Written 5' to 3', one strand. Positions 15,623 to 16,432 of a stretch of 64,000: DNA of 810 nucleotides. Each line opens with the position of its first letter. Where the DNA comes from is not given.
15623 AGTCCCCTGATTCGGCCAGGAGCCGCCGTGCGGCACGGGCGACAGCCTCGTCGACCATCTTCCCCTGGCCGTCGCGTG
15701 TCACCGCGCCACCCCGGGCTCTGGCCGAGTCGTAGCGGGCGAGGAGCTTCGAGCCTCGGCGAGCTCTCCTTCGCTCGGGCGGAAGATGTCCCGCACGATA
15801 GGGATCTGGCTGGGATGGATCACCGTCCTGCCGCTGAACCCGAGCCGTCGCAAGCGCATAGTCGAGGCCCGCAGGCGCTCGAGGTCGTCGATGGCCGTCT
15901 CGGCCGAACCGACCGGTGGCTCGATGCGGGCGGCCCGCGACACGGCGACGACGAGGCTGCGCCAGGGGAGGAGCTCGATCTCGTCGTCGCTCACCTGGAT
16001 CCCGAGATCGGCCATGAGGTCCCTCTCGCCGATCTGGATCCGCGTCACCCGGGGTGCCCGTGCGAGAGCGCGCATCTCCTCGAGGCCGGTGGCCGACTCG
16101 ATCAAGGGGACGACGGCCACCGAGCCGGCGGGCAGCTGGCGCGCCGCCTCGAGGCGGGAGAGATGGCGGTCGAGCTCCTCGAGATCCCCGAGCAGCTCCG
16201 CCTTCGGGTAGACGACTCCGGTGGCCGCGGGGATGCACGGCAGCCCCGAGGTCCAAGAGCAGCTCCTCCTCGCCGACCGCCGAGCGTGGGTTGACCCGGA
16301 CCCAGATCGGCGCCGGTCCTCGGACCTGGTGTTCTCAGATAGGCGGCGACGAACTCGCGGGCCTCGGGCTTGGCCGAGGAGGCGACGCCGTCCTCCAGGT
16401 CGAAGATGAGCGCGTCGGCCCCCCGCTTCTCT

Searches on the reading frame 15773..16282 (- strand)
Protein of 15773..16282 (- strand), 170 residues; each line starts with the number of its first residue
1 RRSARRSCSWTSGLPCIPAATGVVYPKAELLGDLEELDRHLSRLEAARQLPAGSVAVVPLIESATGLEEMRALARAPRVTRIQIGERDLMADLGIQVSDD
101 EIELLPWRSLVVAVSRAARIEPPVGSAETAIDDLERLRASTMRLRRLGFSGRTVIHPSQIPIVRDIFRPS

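Call 61: search_protein_families(library=pfam, proteins=[window:15773-16282:-], max_evalue=0.001)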
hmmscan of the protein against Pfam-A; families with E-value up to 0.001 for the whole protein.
window:15773-16282:- (170 aa): 2 families
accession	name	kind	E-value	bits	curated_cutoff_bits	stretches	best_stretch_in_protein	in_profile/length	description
PF03328.21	HpcH_HpaI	-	2.3e-17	63.5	25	1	20-157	85-221/221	HpcH/HpaI aldolase/citrate lyase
PF15617.12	C-C_Bond_Lyase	-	1.3e-06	28.3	28.4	1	19-166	99-267/320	C-C_Bond_Lyase of the TIM-Barrel fold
